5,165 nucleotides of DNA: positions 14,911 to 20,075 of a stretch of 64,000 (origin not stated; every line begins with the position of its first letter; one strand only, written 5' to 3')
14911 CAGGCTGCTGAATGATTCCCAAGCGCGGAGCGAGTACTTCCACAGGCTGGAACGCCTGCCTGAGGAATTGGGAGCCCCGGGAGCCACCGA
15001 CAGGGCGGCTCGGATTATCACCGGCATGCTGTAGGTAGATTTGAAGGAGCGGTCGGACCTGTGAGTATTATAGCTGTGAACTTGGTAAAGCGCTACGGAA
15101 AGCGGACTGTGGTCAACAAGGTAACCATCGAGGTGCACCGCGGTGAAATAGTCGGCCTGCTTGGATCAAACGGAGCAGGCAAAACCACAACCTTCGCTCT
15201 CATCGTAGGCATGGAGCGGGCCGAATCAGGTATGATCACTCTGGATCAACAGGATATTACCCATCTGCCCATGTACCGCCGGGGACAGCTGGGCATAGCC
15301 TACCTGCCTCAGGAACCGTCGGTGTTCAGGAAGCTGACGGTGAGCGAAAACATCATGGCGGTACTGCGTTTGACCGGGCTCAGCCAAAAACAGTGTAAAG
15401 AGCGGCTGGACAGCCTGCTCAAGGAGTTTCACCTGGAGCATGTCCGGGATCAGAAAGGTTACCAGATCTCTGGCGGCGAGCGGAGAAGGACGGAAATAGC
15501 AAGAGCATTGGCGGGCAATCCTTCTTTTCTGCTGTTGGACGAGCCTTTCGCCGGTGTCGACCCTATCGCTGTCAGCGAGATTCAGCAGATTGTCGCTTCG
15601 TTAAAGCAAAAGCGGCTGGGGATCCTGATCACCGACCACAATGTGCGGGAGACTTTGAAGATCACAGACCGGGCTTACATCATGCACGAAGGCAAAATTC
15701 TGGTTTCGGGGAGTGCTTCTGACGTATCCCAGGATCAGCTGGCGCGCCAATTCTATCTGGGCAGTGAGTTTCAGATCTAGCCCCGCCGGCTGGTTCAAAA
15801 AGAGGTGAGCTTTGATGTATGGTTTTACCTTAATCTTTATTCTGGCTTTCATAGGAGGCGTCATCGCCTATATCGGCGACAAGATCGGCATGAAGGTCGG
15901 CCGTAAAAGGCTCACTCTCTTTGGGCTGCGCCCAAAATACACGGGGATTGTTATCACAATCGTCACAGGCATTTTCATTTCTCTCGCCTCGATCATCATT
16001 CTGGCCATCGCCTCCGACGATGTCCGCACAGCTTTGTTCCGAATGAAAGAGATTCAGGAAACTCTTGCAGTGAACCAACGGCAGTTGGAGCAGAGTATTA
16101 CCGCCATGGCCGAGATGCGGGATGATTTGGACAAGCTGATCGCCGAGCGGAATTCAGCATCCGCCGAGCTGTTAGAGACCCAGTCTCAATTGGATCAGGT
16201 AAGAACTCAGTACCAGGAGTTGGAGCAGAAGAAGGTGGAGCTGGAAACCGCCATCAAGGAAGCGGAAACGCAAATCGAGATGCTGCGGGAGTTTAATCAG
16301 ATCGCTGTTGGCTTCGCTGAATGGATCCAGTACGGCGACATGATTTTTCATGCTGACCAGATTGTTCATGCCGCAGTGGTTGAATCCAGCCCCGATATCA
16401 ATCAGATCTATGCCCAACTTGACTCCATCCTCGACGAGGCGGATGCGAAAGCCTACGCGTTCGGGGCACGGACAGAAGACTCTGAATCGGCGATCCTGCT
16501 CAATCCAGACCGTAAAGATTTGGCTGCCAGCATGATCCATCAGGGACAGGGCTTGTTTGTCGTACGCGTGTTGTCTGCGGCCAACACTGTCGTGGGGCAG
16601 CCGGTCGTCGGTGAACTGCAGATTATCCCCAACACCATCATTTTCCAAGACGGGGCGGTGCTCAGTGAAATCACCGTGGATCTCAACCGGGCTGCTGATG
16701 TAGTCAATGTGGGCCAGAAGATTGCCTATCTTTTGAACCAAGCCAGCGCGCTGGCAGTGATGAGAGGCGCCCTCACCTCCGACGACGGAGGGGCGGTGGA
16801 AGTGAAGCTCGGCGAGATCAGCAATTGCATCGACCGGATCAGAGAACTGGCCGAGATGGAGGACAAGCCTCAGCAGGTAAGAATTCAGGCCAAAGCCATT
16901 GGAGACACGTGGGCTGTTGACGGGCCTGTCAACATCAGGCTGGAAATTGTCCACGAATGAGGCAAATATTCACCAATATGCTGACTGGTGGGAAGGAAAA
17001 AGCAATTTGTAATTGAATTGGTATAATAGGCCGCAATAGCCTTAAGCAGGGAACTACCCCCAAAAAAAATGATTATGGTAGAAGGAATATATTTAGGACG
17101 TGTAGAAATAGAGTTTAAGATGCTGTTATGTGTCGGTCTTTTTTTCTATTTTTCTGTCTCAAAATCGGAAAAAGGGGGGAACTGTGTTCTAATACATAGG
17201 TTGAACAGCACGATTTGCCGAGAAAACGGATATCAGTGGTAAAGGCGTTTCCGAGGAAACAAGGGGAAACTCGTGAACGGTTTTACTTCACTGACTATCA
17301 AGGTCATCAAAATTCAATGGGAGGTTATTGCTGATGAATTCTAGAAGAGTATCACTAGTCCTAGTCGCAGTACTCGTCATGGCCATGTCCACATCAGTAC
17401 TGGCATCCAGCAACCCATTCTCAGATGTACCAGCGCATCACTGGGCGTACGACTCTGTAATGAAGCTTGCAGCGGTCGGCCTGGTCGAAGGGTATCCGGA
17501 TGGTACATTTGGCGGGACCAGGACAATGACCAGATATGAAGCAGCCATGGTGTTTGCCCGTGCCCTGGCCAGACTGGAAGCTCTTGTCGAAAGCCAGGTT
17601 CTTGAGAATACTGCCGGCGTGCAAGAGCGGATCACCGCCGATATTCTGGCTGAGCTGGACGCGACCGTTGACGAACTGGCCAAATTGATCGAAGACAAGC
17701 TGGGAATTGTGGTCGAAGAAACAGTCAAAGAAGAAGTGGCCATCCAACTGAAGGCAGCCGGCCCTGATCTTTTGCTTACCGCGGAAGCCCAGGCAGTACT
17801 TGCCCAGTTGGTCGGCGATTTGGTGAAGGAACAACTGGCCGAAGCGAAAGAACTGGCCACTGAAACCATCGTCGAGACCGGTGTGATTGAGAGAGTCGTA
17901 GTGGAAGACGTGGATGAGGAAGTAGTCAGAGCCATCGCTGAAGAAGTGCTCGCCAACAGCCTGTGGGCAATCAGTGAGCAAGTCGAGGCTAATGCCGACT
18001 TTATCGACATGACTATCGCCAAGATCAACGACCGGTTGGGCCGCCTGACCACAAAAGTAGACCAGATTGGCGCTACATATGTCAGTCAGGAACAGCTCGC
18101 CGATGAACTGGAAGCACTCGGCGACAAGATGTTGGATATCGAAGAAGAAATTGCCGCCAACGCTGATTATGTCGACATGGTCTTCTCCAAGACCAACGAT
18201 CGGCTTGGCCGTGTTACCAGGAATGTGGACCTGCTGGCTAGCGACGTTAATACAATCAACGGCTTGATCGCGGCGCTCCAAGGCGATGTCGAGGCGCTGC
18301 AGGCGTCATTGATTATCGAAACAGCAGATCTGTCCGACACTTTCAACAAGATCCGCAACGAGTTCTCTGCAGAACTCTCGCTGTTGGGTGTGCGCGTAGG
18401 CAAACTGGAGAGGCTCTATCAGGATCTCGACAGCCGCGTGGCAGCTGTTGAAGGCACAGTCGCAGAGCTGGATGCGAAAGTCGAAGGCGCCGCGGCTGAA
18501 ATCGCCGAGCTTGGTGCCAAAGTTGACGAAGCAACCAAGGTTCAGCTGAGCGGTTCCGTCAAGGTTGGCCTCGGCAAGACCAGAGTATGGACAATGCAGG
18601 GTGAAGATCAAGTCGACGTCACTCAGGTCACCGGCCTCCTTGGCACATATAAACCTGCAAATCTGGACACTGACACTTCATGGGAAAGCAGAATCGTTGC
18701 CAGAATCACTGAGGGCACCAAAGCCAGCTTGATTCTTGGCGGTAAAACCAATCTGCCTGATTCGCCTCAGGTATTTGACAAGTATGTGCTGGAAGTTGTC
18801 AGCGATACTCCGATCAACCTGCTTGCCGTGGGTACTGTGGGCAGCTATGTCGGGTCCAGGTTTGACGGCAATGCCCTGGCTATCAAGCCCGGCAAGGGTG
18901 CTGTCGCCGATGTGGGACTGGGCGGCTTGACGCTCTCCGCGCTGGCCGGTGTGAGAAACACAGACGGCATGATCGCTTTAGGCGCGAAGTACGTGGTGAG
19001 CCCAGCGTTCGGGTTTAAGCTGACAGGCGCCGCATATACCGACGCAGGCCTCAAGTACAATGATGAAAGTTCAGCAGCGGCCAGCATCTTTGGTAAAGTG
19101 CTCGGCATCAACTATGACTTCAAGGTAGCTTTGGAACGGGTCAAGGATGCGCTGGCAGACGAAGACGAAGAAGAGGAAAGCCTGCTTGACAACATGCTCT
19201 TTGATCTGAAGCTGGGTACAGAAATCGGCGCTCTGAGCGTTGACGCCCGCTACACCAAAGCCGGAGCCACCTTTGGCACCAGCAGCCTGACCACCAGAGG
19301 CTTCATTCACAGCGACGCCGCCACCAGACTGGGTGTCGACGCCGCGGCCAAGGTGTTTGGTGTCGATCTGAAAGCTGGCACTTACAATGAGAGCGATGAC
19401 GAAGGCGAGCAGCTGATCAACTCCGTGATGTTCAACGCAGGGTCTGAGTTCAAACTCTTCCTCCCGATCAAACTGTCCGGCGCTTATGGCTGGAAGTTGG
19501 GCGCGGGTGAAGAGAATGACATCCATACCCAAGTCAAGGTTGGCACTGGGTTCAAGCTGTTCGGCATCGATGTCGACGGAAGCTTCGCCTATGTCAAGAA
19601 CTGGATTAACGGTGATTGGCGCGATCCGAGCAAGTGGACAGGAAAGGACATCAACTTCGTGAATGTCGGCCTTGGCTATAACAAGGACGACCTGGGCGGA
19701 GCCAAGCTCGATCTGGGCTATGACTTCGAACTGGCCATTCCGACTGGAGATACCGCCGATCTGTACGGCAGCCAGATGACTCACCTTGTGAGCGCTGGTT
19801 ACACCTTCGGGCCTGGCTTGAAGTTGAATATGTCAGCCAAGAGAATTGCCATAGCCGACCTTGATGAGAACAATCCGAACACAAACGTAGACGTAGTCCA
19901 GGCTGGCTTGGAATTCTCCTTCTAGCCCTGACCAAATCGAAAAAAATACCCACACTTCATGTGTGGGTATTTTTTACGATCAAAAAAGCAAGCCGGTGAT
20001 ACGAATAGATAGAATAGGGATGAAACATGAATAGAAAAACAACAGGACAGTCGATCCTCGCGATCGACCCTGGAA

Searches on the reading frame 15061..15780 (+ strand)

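Call 3: search_protein_families(library=pfam, proteins=[window:15061-15780:+], max_evalue=0.01)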
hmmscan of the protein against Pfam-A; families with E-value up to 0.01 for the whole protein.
window:15061-15780:+ (239 aa): 2 families
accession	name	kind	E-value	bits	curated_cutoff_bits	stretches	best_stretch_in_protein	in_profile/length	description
PF00005.33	ABC_tran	-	5.5e-35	121.4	25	1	19-164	2-137/137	ABC transporter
PF13304.12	AAA_21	-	4.7e-06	27.3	27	0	149-194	251-299/304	AAA domain, putative AbiEii toxin, Type IV TA system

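Call 4: search_protein_families(library=ncbifam, proteins=[window:15061-15780:+], max_evalue=0.01)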
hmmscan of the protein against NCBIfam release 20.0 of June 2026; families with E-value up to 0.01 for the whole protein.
window:15061-15780:+ (239 aa): 189 families (the best 25 are shown)
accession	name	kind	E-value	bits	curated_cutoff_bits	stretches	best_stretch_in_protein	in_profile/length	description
TIGR04406.1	LPS_export_lptB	equivalog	4.5e-105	350.2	240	1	4-238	3-238/239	LPS export ABC transporter ATP-binding protein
NF008144.0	PRK10895.1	equivalog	1.1e-87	293.5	381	1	3-238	4-240/241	LPS export ABC transporter ATP-binding protein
TIGR03410.1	urea_trans_UrtE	equivalog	1.3e-51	175.3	285.8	1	7-229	5-226/230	urea ABC transporter ATP-binding subunit UrtE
TIGR01188.1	drrA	subfamily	6e-50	170.2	312.45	1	10-222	1-211/302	daunorubicin resistance ABC transporter, ATP-binding protein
TIGR03864.1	PQQ_ABC_ATP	hypoth_equivalog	1.5e-47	162.1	302.25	1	6-227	5-224/236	ABC transporter, ATP-binding subunit, PQQ-dependent alcohol dehydrogenase system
TIGR00968.1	3a0106s01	subfamily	2.2e-46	158.3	342.75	1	5-226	3-222/237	sulfate ABC transporter ATP-binding protein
NF033858.1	ABC2_perm_RbbA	equivalog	5.8e-46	156.9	1050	1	2-227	266-489/909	ribosome-associated ATPase/putative transporter RbbA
NF006987.0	PRK09452.1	equivalog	1.3e-42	145.9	482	1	7-222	22-235/378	spermidine/putrescine ABC transporter ATP-binding protein PotA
NF040840.2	tungstate_WtpC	equivalog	4.9e-42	144.4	440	1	6-223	4-219/347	tungstate ABC transporter ATP-binding protein WtpC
TIGR03265.1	PhnT2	equivalog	5.7e-42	144.2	457.7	1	6-224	8-224/353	putative 2-aminoethylphosphonate ABC transporter ATP-binding protein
TIGR03740.1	galliderm_ABC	subfamily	8.1e-42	143.4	309.75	1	7-220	5-209/223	lantibiotic protection ABC transporter ATP-binding subunit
NF010060.0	PRK13537.1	equivalog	2.4e-41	141.6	521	1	7-223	20-234/314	nodulation factor ABC transporter ATP-binding protein NodI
NF008626.0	PRK11614.1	equivalog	2.7e-41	141.6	441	1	9-234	12-236/237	high-affinity branched-chain amino acid ABC transporter ATP-binding protein LivF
TIGR03522.1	GldA_ABC_ATP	equivalog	5.4e-41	141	402.6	1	1-234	1-231/301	gliding motility-associated ABC transporter ATP-binding subunit GldA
NF043075.1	MMSYN1_0197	equivalog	2e-40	138.8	550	1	7-224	7-222/341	spermidine/putrescine ABC transporter ATP-binding protein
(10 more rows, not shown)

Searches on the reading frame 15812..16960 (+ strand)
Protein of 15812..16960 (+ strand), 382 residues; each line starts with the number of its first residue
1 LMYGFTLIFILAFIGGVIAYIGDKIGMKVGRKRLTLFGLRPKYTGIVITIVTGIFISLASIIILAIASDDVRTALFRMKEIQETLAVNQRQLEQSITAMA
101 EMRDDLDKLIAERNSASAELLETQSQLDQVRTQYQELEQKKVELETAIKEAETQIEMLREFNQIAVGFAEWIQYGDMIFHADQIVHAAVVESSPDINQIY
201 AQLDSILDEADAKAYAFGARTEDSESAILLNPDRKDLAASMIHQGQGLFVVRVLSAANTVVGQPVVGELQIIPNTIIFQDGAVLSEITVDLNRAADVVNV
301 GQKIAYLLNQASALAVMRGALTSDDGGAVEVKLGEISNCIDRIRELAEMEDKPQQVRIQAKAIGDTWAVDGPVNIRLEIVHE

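Call 3: search_protein_families(library=pfam, proteins=[window:15812-16960:+], max_evalue=0.01)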
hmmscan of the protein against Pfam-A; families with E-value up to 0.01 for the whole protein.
window:15812-16960:+ (382 aa): 4 families
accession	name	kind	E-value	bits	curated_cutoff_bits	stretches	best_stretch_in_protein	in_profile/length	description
PF11283.13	DUF3084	-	2.2e-30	104.9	25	1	4-79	1-76/77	Protein of unknown function (DUF3084)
PF06160.17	EzrA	-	0.0062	15.3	39.6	0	75-187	93-198/557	Septation ring formation regulator, EzrA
PF20570.3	DUF6779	-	0.0064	17.6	28.1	0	62-153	13-106/108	Domain of unknown function (DUF6779)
PF19220.6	Rod_CreS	-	0.0092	15.5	100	0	89-158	12-81/359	Crescentin, rod domain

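Call 4: search_protein_families(library=ncbifam, proteins=[window:15812-16960:+], max_evalue=0.01)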
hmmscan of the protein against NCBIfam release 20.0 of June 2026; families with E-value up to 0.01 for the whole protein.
window:15812-16960:+ (382 aa): 12 families
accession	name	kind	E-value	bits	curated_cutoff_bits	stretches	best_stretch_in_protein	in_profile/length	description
NF045487.1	ASRP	equivalog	3.3e-06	26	300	1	70-159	314-403/593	archaea-specific SMC-related protein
TIGR02168.1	SMC_prok_B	equivalog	1.4e-05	23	567.35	1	77-160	848-931/1181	chromosome segregation protein SMC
TIGR04211.1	SH3_and_anchor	equivalog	6e-05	22.7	65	1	75-163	65-156/198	TIGR04211 family SH3 domain-containing protein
TIGR02169.1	SMC_prok_A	equivalog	0.00011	20.1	729.4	1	78-160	381-463/1165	chromosome segregation protein SMC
TIGR04320.1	Surf_Exclu_PgrA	domain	0.00041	19.8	70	1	78-154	258-337/360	SEC10/PgrA surface exclusion domain-containing protein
NF045780.1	TrlF_fam_ATP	equivalog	0.00091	18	350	1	72-213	459-597/944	TrlF family AAA-like ATPase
NF041034.1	Rad50_Sulf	equivalog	0.001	17.1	1000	1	75-207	176-310/872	DNA double-strand break repair ATPase Rad50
NF006543.0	PRK09039.1-2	equivalog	0.0012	18.7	305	1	62-162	40-140/350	peptidoglycan -binding protein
TIGR04523.1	Mplasa_alph_rch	subfamily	0.0018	16.3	270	1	77-160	572-652/745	helix-rich protein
NF038305.1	HpsJ_fam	subfamily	0.0032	17.4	60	1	45-156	80-193/234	HpsJ family protein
NF003034.1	PRK03918.1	equivalog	0.006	14.6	700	1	70-160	180-273/878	DNA double-strand break repair ATPase Rad50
NF004430.0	PRK05771.2-4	equivalog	0.0077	14.9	670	0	113-185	81-154/646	V-type ATP synthase subunit I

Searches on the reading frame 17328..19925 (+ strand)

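Call 77: search_protein_families(library=pfam, max_evalue=0.001, proteins=[window:17328-19925:+])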
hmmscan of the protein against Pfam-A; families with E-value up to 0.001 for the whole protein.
window:17328-19925:+ (865 aa): 2 families
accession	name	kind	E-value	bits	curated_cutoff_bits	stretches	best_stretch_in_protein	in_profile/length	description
PF00395.25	SLH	-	9.6e-13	48.3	20.8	1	30-73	1-44/44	S-layer homology domain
PF07889.17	DUF1664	-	0.00066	20.1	34.6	0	334-403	52-121/124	Protein of unknown function (DUF1664)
